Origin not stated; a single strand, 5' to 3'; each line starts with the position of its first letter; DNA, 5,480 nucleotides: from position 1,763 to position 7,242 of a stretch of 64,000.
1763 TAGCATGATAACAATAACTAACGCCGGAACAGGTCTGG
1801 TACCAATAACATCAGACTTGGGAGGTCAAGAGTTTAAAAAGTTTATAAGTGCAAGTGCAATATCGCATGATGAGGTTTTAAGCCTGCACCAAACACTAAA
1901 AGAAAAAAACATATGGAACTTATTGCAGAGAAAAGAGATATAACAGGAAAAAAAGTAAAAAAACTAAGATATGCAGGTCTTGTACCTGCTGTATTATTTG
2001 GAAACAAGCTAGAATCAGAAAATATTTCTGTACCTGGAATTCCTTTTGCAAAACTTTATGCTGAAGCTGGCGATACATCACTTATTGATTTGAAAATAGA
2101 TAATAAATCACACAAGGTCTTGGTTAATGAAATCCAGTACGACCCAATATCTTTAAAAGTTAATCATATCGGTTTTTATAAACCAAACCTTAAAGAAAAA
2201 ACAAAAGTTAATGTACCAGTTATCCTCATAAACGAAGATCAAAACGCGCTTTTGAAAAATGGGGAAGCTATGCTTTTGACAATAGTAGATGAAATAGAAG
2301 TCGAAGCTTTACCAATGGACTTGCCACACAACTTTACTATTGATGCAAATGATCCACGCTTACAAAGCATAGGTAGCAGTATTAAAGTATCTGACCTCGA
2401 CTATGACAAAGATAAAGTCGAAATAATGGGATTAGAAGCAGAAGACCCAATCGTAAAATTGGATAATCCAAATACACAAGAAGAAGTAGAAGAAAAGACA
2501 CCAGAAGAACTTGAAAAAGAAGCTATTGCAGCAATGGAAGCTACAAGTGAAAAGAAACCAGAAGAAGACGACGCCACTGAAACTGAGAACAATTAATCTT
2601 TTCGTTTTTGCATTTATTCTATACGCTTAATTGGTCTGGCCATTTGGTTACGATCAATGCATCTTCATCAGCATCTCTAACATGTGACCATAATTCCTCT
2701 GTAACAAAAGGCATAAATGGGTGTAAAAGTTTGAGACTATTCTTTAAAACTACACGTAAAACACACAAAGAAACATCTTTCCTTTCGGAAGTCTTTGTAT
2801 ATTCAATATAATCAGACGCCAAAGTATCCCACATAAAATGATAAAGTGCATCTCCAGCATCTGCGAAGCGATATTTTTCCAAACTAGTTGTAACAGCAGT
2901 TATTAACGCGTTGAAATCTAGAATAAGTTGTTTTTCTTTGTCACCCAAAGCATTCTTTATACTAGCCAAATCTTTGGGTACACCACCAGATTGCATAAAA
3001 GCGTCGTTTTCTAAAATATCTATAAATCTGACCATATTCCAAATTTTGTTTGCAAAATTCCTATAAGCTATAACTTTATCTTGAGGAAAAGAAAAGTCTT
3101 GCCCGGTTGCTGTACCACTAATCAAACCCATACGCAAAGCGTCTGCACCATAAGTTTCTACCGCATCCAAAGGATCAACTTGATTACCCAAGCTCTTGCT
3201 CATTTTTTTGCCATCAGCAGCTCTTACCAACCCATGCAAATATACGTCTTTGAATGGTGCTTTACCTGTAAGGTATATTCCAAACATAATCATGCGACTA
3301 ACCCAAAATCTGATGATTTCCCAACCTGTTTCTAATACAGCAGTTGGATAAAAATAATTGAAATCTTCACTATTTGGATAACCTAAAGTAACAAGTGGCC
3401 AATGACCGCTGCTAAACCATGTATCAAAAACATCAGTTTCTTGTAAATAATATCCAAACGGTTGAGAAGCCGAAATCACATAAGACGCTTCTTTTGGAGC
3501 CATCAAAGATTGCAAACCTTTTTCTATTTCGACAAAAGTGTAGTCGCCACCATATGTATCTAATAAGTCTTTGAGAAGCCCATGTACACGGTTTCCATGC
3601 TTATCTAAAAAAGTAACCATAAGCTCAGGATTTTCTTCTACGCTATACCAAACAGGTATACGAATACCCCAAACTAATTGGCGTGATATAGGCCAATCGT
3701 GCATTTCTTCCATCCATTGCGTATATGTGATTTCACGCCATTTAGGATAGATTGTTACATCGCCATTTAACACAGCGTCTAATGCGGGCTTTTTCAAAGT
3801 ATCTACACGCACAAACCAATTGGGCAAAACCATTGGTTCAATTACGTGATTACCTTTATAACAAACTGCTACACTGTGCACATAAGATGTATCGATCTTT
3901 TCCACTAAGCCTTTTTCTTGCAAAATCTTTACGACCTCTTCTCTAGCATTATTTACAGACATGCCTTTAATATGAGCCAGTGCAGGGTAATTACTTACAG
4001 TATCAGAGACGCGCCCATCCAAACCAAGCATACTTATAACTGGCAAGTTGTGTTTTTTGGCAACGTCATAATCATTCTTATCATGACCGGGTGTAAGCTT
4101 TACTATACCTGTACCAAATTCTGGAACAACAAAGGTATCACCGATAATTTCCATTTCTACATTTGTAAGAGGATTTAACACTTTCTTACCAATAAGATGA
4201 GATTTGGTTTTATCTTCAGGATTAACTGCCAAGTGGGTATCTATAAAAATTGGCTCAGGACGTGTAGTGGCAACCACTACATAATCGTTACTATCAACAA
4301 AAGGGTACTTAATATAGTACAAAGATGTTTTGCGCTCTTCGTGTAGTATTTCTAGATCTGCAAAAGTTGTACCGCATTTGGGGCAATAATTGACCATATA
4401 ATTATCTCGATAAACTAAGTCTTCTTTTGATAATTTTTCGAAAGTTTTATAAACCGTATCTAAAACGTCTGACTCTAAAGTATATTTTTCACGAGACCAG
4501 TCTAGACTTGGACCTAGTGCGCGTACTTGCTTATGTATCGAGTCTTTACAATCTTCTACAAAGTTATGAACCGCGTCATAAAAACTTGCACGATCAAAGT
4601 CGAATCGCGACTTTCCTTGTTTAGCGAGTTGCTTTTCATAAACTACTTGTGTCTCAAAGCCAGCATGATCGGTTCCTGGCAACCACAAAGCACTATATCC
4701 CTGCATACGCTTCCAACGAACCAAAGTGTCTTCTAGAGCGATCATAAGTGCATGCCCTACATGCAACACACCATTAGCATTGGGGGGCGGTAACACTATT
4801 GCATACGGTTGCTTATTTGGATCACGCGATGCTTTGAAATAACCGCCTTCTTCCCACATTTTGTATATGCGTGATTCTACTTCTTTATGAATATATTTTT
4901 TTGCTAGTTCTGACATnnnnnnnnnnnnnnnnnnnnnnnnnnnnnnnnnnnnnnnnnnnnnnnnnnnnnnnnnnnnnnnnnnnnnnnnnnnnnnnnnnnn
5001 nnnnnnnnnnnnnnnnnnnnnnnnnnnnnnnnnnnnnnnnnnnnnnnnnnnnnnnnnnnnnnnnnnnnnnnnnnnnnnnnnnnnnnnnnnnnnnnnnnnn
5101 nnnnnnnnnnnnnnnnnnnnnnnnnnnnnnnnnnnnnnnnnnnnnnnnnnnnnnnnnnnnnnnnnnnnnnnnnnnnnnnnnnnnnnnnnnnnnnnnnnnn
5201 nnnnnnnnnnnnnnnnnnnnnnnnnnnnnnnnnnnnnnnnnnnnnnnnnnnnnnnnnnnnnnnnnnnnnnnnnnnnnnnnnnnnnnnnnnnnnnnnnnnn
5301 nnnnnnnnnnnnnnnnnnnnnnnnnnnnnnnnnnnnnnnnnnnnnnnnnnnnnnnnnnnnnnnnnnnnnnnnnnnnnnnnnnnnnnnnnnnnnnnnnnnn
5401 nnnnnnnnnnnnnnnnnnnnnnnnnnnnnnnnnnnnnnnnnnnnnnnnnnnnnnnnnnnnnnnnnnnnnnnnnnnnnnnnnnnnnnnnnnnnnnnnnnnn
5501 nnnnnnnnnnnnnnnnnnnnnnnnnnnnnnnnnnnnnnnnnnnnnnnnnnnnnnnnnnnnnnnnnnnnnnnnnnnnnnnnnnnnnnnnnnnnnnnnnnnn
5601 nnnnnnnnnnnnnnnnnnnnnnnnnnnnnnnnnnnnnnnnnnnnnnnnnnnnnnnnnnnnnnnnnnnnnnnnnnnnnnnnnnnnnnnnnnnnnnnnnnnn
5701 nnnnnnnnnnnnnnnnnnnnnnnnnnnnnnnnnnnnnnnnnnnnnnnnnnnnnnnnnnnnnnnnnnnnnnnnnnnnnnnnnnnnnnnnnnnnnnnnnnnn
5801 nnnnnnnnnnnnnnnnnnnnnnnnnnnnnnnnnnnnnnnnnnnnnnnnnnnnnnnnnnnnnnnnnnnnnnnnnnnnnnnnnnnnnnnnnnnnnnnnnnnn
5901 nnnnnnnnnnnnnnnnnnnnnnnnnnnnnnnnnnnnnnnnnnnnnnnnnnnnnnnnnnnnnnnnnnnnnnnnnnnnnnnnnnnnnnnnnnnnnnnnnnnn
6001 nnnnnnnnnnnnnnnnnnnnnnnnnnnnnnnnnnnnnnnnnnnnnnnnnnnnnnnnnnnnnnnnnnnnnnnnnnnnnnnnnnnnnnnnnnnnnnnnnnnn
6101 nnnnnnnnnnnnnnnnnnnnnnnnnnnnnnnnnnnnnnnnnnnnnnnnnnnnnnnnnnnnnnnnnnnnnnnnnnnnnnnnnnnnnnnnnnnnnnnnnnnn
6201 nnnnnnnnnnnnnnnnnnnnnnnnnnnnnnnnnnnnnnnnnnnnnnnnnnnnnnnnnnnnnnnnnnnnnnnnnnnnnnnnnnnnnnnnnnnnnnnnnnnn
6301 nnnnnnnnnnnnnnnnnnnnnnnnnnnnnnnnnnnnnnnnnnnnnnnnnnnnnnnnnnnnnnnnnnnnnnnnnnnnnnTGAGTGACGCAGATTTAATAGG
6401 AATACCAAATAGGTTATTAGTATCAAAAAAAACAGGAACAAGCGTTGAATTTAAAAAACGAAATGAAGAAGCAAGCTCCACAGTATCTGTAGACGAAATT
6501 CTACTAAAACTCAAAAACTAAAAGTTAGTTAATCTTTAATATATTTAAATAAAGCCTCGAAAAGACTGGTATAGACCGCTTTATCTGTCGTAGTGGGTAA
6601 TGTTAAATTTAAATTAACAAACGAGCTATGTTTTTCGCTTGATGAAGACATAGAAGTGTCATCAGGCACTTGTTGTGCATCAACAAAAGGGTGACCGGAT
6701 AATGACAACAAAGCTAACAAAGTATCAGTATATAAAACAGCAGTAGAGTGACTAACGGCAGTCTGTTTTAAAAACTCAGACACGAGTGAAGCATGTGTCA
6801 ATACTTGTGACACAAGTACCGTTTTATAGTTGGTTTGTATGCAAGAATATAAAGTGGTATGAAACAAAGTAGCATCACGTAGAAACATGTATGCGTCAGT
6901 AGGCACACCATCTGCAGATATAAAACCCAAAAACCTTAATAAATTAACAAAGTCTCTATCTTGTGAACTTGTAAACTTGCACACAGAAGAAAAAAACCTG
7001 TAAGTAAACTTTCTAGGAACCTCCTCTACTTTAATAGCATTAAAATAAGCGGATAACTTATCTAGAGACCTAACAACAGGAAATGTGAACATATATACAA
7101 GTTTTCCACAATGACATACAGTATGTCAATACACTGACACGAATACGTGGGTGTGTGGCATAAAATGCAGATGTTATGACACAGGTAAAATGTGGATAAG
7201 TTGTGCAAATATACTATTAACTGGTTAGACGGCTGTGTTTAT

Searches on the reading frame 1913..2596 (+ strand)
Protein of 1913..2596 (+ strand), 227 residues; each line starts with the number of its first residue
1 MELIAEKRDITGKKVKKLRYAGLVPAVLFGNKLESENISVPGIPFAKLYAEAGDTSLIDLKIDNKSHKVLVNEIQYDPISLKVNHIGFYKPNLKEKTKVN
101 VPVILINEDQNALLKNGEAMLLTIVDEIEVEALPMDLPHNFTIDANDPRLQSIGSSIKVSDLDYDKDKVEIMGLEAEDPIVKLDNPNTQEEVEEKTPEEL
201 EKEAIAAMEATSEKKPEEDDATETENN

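Call 8: search_protein_families(library=pfam, proteins=[window:1913-2596:+])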
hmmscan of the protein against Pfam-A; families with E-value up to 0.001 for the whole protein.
window:1913-2596:+ (227 aa): 2 families
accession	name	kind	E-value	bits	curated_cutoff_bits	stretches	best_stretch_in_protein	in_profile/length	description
PF01386.24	Ribosomal_L25p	-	8.4e-19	68.3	23.6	1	4-88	2-82/82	Ribosomal L25p family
PF14693.11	Ribosomal_TL5_C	-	2.3e-10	41.1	27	1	96-184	1-81/84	Ribosomal protein TL5, C-terminal domain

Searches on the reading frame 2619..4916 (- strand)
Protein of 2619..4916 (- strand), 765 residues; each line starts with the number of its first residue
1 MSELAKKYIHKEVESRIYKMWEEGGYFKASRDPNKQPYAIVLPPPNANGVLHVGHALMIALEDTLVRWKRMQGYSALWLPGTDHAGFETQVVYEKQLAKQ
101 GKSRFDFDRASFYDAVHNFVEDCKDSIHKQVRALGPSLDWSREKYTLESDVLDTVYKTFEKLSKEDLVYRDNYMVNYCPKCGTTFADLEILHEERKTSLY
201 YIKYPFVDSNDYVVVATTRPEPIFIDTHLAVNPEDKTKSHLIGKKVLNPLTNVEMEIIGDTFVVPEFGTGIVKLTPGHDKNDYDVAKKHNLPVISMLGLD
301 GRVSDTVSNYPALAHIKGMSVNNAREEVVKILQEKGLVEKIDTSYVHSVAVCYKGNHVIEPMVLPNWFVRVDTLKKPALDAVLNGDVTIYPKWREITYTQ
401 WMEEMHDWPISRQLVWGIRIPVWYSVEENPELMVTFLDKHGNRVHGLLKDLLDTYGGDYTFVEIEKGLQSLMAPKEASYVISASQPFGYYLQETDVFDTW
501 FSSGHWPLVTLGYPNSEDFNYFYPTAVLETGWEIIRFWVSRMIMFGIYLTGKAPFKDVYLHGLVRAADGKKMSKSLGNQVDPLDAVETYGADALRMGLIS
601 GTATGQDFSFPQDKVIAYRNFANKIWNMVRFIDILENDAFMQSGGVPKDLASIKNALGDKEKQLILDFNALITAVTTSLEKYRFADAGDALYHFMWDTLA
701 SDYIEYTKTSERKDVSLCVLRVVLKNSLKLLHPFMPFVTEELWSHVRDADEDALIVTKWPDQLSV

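Call 8: search_protein_families(library=pfam, proteins=[window:2619-4916:-])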
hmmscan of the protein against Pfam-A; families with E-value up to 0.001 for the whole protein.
window:2619-4916:- (765 aa): 5 families
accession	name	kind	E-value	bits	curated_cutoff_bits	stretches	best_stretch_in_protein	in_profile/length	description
PF00133.28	tRNA-synt_1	-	1.6e-125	419.6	22.7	1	17-609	2-412/414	tRNA synthetases class I (I, L, M and V)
PF08264.19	Anticodon_1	-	4.8e-25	88.6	25.1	1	664-761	4-106/148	Anticodon-binding domain of tRNA ligase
PF09334.17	tRNA-synt_1g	-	7.4e-23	81.4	20.1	2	44-190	7-135/391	tRNA synthetases class I (M)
PF13603.12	tRNA-synt_1_2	-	6.1e-11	42.6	25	1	241-327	84-169/185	Leucyl-tRNA synthetase, editing domain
PF01406.26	tRNA-synt_1e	-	0.00047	20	27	0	554-600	236-282/301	tRNA synthetases class I (C) catalytic domain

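Call 11: find_related_loci(query=window:2619-4916:-, collection=genome_contigs, flank=3000)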
Query window:2619-4916:- (765 aa) in genome_contigs; peptide patterns used: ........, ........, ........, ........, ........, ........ (x = any residue, [..] = any of these).
233 stretches matched a pattern; 228 encode a relative of the query (tblastn E <= 1e-3); the best 80 are kept; 80 distinct loci.
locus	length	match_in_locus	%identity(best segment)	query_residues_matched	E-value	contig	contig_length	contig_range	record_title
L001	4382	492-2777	64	3-763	0e+0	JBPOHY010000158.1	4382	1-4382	MAG: candidate division WWE3 bacterium isolate MAG_425 c_000000405742, whole genome shotgun sequence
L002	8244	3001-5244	61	1-760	0e+0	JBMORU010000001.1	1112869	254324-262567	MAG: Patescibacteria group bacterium isolate Betzabe_MAG188 MAG188_1, whole genome shotgun sequence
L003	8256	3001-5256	59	3-761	0e+0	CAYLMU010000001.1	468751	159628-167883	MAG TPA_asm: uncultured Candidatus Saccharibacteria bacterium isolate SRP193661_co1_136 genome assembly, contig: NODE_4_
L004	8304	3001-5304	59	4-760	0e+0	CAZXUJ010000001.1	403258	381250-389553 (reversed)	MAG TPA_asm: uncultured Candidatus Saccharibacteria bacterium isolate SRP192515_co1_190 genome assembly, contig: NODE_6_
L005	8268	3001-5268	58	7-761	0e+0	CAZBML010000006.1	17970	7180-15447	MAG TPA_asm: uncultured Pseudomonadales bacterium isolate SRP278252_co2_164 genome assembly, contig: NODE_6423_length_17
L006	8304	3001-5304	58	4-760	0e+0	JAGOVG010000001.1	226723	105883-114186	Candidatus Woesebacteria bacterium isolate Gw_Eff_bin_546 Gw_Eff_34_length_226723_cov_8.811360, whole genome shotgun seq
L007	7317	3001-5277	58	4-760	0e+0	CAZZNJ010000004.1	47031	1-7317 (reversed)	MAG TPA_asm: uncultured Pseudomonadales bacterium isolate SRP170004_co1_572 genome assembly, contig: NODE_933_length_470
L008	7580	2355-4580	58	7-760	0e+0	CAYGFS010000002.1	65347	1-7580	MAG TPA_asm: uncultured Pseudomonadales bacterium isolate ERP113451_co1_9 genome assembly, contig: NODE_287_length_65347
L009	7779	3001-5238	57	7-761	0e+0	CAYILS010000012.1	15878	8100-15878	MAG TPA_asm: uncultured Pseudomonadales bacterium isolate ERP119705_co23_57 genome assembly, contig: NODE_3535_length_15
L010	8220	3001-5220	57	7-761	0e+0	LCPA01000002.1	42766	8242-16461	MAG: Microgenomates group bacterium GW2011_GWF2_47_9 UY18_C0002, whole genome shotgun sequence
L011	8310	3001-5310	58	4-760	0e+0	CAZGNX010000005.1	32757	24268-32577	MAG TPA_asm: uncultured Pseudomonadales bacterium isolate SRP192515_co1_89 genome assembly, contig: NODE_1140_length_327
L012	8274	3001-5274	57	7-760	0e+0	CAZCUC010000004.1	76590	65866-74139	MAG TPA_asm: uncultured Pseudomonadales bacterium isolate SRP286056_co1_428 genome assembly, contig: NODE_272_length_765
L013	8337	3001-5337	56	7-761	0e+0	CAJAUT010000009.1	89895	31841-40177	uncultured bacterium isolate Loc080925-6m_bin-0061 genome assembly, contig: bin-0061:09/34, whole genome shotgun sequenc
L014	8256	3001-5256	58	2-760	0e+0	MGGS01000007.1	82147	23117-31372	MAG: Candidatus Woesebacteria bacterium RIFCSPHIGHO2_02_FULL_42_20 rifcsphigho2_02_scaffold_2208, whole genome shotgun s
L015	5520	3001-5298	56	1-763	0e+0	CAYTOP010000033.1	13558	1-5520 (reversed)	MAG TPA_asm: uncultured Gammaproteobacteria bacterium isolate SRP050083_co1_427 genome assembly, contig: NODE_1997_lengt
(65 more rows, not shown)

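Call 47: find_encoding_contigs(protein=window:2619-4916:-, flank=2000, max_places=5)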
Protein window:2619-4916:- (765 aa): 2 contigs read that carry it; 1 place shown.
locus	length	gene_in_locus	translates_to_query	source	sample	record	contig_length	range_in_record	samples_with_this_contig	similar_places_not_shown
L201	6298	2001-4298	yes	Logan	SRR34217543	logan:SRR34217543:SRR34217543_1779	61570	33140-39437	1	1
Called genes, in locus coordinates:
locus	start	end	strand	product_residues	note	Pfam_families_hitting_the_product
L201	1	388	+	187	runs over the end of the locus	PF17278:DUF5343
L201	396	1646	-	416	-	PF00587:tRNA-synt_2b, PF03129:HGTP_anticodon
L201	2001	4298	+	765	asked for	PF00133:tRNA-synt_1, PF09334:tRNA-synt_1g, PF13603:tRNA-synt_1_2, PF09334:tRNA-synt_1g (weak), PF08264:Anticodon_1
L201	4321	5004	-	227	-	PF01386:Ribosomal_L25p, PF14693:Ribosomal_TL5_C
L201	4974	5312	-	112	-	-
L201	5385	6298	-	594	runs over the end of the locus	-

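Call 48: find_homologous_proteins(query=window:2619-4916:-, max_evalue=1e-100)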
Query window:2619-4916:- (765 aa): 7976 proteins with E <= 1e-100 among 8000 candidates; the best 120 are listed.
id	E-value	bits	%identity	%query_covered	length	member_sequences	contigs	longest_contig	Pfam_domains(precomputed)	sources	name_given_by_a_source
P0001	0.0e+0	1788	100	100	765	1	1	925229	PF09334.18,PF08264.20,PF13603.13,PF00133.29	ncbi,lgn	-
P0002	0.0e+0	1143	65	99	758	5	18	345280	PF09334.18,PF08264.20,PF13603.13,PF00133.29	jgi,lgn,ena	-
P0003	0.0e+0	1137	63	99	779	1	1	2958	PF09334.18,PF08264.20,PF13603.13,PF00133.29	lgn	-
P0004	0.0e+0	1129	63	99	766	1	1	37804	PF09334.18,PF08264.20,PF13603.13,PF00133.29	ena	-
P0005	0.0e+0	1125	63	100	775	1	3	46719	PF09334.18,PF08264.20,PF13603.13,PF00133.29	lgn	-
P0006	0.0e+0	1114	64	99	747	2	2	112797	PF09334.18,PF08264.20,PF13603.13,PF00133.29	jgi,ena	-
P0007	0.0e+0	1106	64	99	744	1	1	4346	PF09334.18,PF08264.20,PF13603.13,PF00133.29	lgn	-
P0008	0.0e+0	1098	65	94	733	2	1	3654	PF09334.18,PF08264.20,PF13603.13,PF00133.29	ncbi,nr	ncbi:valine--tRNA ligase, partial [Patescibacteria group bacterium]|nr:valine--tRNA ligase [Patescib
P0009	0.0e+0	1098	62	99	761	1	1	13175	PF09334.18,PF08264.20,PF13603.13,PF00133.29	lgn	-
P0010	0.0e+0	1097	63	99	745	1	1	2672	PF09334.18,PF08264.20,PF13603.13,PF00133.29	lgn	-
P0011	0.0e+0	1094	62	99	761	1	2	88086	PF09334.18,PF08264.20,PF13603.13,PF00133.29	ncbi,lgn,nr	ncbi:valine--tRNA ligase [candidate division WWE3 bacterium]|nr:valine--tRNA ligase [candidate divis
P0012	0.0e+0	1091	62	96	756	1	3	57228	PF09334.18,PF08264.20,PF13603.13,PF00133.29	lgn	-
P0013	0.0e+0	1082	60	99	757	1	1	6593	PF09334.18,PF08264.20,PF13603.13,PF00133.29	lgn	-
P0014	0.0e+0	1080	61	99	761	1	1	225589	PF09334.18,PF08264.20,PF13603.13,PF00133.29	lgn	-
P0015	0.0e+0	1077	63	85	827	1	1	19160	PF09334.18,PF08264.20,PF13603.13,PF00133.29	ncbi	-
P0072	0.0e+0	1031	60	99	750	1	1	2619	PF09334.18,PF08264.20,PF13603.13,PF00133.29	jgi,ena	-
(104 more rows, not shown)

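Call 49: find_encoding_contigs(protein=P0002, flank=2500, max_places=1)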
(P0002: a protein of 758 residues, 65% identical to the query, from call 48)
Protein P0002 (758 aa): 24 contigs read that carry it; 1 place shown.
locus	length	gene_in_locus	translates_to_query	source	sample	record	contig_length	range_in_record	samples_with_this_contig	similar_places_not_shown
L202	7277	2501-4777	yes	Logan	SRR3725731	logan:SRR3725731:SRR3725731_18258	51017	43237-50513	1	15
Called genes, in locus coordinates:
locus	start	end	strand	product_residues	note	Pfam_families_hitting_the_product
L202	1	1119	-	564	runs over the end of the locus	PF00587:tRNA-synt_2b, PF04073:tRNA_edit, PF03129:HGTP_anticodon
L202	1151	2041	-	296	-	PF00498:FHA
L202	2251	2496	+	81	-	PF06803:DUF1232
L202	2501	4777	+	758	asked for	PF00133:tRNA-synt_1, PF09334:tRNA-synt_1g (weak), PF13603:tRNA-synt_1_2, PF09334:tRNA-synt_1g (weak), PF08264:Anticodon_1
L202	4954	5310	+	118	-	-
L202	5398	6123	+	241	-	-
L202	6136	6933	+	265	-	-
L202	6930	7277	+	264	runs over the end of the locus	-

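Call 50: find_encoding_contigs(protein=P0004, flank=2500, max_places=1)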
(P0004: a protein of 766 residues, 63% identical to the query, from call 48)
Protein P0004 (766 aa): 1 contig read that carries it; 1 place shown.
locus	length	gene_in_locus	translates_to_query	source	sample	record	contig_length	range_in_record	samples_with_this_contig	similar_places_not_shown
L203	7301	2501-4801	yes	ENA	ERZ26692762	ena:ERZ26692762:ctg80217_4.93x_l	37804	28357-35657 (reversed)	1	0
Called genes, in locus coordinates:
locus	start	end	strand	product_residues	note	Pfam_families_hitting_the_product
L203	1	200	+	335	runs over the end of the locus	PF00814:TsaD, PF22521:HypF_C_2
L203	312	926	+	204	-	PF17278:DUF5343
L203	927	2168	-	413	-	PF00587:tRNA-synt_2b, PF03129:HGTP_anticodon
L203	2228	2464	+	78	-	PF06803:DUF1232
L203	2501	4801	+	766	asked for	PF00133:tRNA-synt_1, PF09334:tRNA-synt_1g, PF13603:tRNA-synt_1_2, PF09334:tRNA-synt_1g, PF08264:Anticodon_1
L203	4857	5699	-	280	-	-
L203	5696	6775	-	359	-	-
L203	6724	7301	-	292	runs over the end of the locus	-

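Call 51: find_encoding_contigs(protein=P0005, flank=2500, max_places=1)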
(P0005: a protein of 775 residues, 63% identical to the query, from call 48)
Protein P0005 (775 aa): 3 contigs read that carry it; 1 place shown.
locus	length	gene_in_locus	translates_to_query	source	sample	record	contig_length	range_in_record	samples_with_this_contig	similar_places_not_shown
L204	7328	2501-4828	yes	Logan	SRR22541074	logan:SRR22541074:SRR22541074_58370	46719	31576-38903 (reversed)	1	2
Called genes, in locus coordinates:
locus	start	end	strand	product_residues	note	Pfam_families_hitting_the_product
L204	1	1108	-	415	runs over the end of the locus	PF00587:tRNA-synt_2b, PF03129:HGTP_anticodon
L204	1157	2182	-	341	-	-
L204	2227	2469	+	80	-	PF06803:DUF1232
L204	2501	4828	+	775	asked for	PF00133:tRNA-synt_1, PF09334:tRNA-synt_1g, PF13603:tRNA-synt_1_2, PF09334:tRNA-synt_1g, PF08264:Anticodon_1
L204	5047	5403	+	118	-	-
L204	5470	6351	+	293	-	-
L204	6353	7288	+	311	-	PF01145:Band_7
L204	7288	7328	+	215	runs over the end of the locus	-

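Call 52: find_encoding_contigs(protein=P0006, flank=2500, max_places=1)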
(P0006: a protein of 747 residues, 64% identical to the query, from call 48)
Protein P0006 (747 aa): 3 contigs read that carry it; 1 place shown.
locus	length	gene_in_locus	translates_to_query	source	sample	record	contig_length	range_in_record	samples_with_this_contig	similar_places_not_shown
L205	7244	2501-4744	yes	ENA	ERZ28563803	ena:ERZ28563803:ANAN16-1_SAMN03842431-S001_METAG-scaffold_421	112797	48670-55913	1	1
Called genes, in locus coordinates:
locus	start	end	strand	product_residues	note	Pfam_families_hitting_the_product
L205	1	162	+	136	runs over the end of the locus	-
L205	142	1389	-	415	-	PF00587:tRNA-synt_2b, PF03129:HGTP_anticodon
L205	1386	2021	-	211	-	-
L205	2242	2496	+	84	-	PF06803:DUF1232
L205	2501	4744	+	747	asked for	PF00133:tRNA-synt_1, PF09334:tRNA-synt_1g, PF13603:tRNA-synt_1_2, PF09334:tRNA-synt_1g (weak), PF08264:Anticodon_1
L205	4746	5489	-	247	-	-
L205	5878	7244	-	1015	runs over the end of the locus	PF01073:3Beta_HSD, PF01370:Epimerase, PF07993:NAD_binding_4 (weak), PF16363:GDP_Man_Dehyd, PF13196:DUF4012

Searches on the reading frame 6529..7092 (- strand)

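Call 8: search_protein_families(library=pfam, proteins=[window:6529-7092:-])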
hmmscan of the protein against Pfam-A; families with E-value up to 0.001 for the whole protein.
window:6529-7092:- (187 aa): 1 family
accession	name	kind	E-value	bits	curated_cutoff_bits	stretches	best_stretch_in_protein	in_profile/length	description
PF17278.7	DUF5343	-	2.2e-18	67.3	27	1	8-130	4-131/140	Family of unknown function (DUF5343)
